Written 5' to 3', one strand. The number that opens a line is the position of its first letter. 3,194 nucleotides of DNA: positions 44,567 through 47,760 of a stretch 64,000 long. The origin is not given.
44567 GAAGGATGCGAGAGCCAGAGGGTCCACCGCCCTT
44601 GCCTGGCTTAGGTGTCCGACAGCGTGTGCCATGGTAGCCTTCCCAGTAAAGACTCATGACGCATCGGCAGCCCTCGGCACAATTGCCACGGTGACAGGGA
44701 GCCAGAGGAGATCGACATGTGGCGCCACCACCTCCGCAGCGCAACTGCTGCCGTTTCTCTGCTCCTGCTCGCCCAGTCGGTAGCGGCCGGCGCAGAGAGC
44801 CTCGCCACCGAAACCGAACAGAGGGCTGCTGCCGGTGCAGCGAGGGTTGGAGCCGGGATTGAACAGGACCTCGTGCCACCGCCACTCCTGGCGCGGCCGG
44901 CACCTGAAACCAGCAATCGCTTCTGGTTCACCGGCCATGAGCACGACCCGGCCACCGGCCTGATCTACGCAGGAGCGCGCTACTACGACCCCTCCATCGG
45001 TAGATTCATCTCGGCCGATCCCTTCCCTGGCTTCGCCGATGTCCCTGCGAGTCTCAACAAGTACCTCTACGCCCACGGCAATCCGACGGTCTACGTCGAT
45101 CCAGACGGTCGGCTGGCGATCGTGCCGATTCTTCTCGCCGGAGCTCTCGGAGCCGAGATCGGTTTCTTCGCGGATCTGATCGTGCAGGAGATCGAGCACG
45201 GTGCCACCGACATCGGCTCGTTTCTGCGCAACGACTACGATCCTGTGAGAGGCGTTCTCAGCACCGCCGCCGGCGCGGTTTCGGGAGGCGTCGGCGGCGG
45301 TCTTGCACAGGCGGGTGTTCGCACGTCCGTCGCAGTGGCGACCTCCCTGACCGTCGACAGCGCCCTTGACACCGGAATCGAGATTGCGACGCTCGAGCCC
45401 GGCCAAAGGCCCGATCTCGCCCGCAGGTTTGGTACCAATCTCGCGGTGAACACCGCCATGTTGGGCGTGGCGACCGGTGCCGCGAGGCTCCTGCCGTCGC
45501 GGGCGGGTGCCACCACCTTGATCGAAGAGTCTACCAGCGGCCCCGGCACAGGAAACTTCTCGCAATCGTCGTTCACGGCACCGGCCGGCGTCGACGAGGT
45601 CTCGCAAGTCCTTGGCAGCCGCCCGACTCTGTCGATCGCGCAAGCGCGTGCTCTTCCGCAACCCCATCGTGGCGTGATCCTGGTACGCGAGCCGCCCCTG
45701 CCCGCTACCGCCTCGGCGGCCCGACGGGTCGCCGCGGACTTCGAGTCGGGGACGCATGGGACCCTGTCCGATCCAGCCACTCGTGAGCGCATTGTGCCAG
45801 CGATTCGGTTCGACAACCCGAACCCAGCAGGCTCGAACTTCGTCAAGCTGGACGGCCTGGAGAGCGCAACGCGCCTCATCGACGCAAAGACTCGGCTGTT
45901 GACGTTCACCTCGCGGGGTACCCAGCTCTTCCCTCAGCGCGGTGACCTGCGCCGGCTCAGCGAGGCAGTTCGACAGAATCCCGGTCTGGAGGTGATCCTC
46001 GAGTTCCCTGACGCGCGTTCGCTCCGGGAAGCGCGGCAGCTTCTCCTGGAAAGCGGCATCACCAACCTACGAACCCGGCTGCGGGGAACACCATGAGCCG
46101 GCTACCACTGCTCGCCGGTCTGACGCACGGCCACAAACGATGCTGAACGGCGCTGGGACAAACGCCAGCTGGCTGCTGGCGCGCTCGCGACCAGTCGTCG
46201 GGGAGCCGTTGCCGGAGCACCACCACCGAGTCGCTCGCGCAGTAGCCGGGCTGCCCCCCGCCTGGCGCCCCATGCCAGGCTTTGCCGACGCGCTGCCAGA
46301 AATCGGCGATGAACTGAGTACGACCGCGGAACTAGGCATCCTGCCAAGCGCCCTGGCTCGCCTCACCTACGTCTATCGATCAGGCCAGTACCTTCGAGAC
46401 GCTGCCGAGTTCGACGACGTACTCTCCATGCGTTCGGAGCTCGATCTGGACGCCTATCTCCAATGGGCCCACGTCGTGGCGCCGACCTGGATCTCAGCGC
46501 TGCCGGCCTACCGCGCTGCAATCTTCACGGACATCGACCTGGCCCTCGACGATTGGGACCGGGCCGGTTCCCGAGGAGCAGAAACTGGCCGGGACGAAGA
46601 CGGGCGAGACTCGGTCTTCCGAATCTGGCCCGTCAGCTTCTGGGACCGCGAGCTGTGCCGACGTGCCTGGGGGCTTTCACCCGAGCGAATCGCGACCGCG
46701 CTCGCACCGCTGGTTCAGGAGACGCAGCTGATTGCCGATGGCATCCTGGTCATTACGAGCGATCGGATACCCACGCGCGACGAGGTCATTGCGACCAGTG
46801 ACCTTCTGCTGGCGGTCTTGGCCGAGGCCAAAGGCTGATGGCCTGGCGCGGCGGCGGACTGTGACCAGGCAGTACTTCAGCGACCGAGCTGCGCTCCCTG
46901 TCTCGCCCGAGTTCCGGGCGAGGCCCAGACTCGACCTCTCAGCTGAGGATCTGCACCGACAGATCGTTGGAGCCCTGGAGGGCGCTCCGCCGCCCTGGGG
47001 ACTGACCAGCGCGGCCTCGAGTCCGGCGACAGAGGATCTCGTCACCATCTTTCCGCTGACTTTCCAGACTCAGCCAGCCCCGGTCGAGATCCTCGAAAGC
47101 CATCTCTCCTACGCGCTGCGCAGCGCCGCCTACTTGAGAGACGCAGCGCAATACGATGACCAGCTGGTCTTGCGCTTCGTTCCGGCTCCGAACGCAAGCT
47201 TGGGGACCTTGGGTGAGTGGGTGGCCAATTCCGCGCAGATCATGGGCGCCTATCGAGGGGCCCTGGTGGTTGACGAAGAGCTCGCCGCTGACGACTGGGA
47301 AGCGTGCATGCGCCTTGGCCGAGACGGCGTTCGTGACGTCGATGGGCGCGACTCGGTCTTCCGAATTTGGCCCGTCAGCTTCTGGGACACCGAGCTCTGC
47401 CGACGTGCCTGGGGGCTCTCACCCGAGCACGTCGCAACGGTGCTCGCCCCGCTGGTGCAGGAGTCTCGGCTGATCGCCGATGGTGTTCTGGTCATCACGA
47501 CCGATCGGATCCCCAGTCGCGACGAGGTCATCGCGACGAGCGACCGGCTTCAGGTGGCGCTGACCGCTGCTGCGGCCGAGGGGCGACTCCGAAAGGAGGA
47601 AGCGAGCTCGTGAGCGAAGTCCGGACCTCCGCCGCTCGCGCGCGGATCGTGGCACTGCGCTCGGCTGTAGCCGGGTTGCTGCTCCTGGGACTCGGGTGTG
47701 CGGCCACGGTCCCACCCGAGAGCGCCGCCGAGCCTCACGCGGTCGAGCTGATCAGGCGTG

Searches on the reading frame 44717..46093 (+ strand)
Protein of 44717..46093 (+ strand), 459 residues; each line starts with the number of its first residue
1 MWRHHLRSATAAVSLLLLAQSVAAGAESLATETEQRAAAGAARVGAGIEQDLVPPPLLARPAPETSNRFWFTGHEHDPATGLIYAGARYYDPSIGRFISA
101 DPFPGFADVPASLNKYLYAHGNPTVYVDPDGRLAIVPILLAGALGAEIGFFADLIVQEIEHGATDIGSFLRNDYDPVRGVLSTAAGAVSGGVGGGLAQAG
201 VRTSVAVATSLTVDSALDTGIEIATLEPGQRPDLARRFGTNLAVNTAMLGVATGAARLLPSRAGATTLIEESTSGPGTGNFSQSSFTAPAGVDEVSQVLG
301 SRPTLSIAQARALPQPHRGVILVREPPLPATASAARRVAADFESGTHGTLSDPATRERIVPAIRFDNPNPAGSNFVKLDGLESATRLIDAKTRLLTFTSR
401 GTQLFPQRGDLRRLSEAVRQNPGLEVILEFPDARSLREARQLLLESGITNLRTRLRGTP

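Call 11: search_protein_families(library=pfam, proteins=[window:44717-46093:+], max_evalue=0.01)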
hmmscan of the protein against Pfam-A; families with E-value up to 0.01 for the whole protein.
window:44717-46093:+ (459 aa): 0 families

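Call 15: search_protein_families(library=pfam, proteins=[window:44717-46093:+], max_evalue=10)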
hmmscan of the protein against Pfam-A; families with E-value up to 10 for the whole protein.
window:44717-46093:+ (459 aa): 0 families

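Call 27: search_protein_families(library=padloc, proteins=[window:44717-46093:+], max_evalue=10)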
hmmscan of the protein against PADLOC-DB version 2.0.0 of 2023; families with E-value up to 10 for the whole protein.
window:44717-46093:+ (459 aa): 0 families

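Call 80: search_protein_families(library=ncbifam, proteins=[window:44717-46093:+], max_evalue=0.01)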
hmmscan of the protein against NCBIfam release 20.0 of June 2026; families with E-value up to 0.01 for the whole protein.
window:44717-46093:+ (459 aa): 2 families
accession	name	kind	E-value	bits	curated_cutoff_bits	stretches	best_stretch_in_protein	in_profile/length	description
TIGR03696.1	Rhs_assc_core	domain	1.5e-21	76.6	32.5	1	65-131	13-75/76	RHS repeat-associated core domain-containing protein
NF041261.1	RHS_core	equivalog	0.00059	17.7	2000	1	69-129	1203-1258/1261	RHS element core protein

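Call 82: search_solved_structures(query=window:44717-46093:+, max_evalue=1)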
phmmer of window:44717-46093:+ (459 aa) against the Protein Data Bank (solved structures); distinct sequences matched with E-value up to 1: 24.
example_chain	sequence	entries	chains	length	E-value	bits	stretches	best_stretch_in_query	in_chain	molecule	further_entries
8fjp_A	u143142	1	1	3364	3.5e-10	42.7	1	63-149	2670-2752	salivary gland surface protein 1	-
9on3_A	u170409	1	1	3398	3.8e-08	36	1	69-150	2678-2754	SGS4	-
6h6e_F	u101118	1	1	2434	1.9e-07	33.6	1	69-137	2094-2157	TcdB2,TccC3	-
6suf_F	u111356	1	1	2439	1.9e-07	33.6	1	69-137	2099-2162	TcdB2,TccC3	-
5kis_B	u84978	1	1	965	3.5e-07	32.8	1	69-136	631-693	RHS2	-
6sup_A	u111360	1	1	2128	4e-07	32.6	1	69-139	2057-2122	TcdB2,TccC3,Cell division control protein 42 homolog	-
6suq_A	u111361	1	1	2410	6.7e-07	31.9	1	69-133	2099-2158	TcdB2,TccC3,Genome polyprotein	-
9c4k_Q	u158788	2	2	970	1.1e-06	31.1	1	69-133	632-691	Toxin subunit YenC2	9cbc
6h6g_A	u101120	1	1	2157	1.7e-06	30.6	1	69-131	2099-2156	TcdB2,TccC3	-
4o9x_A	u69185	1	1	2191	1.7e-06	30.5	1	69-131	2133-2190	TcdB2, TccC3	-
4igl_B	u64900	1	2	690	2.1e-06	30.3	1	69-131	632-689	YenC2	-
6h6f_F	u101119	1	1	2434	2.3e-06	30.1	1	69-137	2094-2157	TcdB2,TccC3,TccC3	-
6sue_F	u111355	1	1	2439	2.3e-06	30.1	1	69-137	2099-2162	TcdB2,TccC3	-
8h8a_A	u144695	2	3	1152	5.7e-06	28.8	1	63-131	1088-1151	Putative Rhs-family protein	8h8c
8h8b_A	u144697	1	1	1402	1.9e-05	27.1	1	63-134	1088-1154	Putative Rhs-family protein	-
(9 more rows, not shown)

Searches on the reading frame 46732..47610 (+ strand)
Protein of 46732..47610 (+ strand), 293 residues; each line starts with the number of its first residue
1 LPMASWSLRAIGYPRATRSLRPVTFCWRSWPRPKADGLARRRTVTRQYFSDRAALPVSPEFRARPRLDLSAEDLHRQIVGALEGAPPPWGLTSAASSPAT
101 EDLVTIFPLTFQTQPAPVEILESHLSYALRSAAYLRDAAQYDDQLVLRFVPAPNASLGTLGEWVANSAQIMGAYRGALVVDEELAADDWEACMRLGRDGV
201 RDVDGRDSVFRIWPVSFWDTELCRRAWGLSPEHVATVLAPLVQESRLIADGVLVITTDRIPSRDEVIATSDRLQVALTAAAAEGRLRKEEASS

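Call 11: search_protein_families(library=pfam, proteins=[window:46732-47610:+], max_evalue=0.01)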
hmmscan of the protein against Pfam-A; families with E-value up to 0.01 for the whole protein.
window:46732-47610:+ (293 aa): 0 families

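Call 15: search_protein_families(library=pfam, proteins=[window:46732-47610:+], max_evalue=10)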
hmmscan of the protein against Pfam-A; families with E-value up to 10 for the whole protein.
window:46732-47610:+ (293 aa): 0 families

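Call 27: search_protein_families(library=padloc, proteins=[window:46732-47610:+], max_evalue=10)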
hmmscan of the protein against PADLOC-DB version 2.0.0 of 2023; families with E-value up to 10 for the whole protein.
window:46732-47610:+ (293 aa): 0 families

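Call 80: search_protein_families(library=ncbifam, proteins=[window:46732-47610:+], max_evalue=0.01)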
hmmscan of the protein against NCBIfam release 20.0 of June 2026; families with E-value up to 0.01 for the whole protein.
window:46732-47610:+ (293 aa): 0 families
